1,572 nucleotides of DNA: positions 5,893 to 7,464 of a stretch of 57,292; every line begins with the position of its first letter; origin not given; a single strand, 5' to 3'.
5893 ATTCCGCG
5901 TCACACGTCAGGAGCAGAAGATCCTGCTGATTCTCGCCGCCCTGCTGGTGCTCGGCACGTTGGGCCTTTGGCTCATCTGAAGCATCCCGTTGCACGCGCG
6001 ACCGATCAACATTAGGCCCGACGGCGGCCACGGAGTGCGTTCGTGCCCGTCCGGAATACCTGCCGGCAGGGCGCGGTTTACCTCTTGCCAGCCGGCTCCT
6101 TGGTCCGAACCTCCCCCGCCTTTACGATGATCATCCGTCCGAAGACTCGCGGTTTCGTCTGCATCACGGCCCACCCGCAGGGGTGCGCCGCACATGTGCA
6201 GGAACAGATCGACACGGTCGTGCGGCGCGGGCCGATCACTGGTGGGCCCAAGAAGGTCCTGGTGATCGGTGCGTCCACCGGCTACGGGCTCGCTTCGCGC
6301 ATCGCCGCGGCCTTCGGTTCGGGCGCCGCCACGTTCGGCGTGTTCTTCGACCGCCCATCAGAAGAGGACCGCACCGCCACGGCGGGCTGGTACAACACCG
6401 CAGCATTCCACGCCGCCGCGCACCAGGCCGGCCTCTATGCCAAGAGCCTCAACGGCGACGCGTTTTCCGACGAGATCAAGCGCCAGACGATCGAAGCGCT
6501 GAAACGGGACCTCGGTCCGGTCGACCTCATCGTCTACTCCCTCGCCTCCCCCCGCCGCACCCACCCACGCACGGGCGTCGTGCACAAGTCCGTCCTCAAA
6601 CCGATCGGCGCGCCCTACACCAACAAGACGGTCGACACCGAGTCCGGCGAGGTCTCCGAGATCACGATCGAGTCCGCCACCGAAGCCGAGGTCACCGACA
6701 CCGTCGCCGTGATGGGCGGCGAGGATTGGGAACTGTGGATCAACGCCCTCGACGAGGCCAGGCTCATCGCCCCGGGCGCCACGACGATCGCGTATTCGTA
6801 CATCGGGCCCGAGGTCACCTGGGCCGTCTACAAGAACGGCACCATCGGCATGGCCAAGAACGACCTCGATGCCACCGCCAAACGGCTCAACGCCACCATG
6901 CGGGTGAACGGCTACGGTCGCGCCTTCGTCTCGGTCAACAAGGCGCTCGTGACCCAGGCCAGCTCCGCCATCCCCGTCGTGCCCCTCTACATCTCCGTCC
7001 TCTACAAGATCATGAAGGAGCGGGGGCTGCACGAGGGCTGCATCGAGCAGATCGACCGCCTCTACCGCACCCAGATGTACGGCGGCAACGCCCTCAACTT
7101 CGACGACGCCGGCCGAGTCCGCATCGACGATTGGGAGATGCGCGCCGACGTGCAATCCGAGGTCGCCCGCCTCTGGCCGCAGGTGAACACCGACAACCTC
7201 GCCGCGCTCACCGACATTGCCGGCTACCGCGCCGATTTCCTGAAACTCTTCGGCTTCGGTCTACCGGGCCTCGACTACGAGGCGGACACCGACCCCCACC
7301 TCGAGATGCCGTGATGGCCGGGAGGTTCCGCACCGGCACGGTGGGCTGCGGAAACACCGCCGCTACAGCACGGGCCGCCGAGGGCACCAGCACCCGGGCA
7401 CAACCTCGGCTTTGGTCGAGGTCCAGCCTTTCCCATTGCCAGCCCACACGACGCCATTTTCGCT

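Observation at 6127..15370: Non-canonical lipid/glycolipid cluster: Spt-like synthase and FabV facing an ACP-DH, KAS, SDR and three-glycosyltransferase operon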

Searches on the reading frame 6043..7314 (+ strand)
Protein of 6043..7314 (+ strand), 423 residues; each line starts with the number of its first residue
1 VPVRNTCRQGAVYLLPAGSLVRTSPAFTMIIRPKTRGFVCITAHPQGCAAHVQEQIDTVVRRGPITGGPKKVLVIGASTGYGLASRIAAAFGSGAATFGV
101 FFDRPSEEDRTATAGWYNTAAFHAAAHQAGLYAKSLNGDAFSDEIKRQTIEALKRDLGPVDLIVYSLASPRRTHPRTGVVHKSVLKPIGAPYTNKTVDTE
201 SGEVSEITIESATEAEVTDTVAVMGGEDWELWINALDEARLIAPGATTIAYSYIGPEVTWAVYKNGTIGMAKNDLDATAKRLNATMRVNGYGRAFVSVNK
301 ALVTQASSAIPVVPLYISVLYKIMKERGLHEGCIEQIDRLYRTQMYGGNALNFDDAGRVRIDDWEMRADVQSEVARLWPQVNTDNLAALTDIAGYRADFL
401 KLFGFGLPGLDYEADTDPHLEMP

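Call 3: search_protein_families(library=pfam, proteins=[window:6043-7314:+], max_evalue=0.001)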
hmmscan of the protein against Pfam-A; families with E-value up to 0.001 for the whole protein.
window:6043-7314:+ (423 aa): 3 families
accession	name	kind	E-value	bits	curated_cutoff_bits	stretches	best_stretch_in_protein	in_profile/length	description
PF12241.14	Enoyl_reductase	-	1.9e-112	374.8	22.1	1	110-346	1-236/236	Trans-2-enoyl-CoA reductase catalytic region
PF12242.14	Eno-Rase_NADH_b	-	2e-35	120.9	23.4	1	30-107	1-78/79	NAD(P)H binding domain of trans-2-enoyl-CoA reductase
PF07055.18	Eno-Rase_FAD_bd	-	3.4e-29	101.4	25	1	353-415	1-63/64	Enoyl reductase FAD binding domain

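Call 5: search_protein_families(library=ncbifam, proteins=[window:6127-7314:+], max_evalue=0.001)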
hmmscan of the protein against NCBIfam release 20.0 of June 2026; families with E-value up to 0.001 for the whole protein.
window:6127-7314:+ (395 aa): 2 families
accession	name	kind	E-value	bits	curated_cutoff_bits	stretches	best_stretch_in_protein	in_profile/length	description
NF043048.1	EnoyACPredFabV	equivalog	7.1e-191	634.1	400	1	1-394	1-392/395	enoyl-ACP reductase FabV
NF010177.0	PRK13656.1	subfamily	7.2e-188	624.2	403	1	1-393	1-393/398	enoyl-[acyl-carrier-protein] reductase FabV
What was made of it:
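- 6127..7314 (+): fabV enoyl-ACP reductase: a neighbour, most likely housekeeping, and not a conserved member of the system. NCBIfam FabV equivalog 634 bits against a cut-off of 400 (call 5).
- Checked: fabV, 6127-7314(+): NCBIfam FabV equivalog 634 bits against a cut-off of 400 (call 5).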
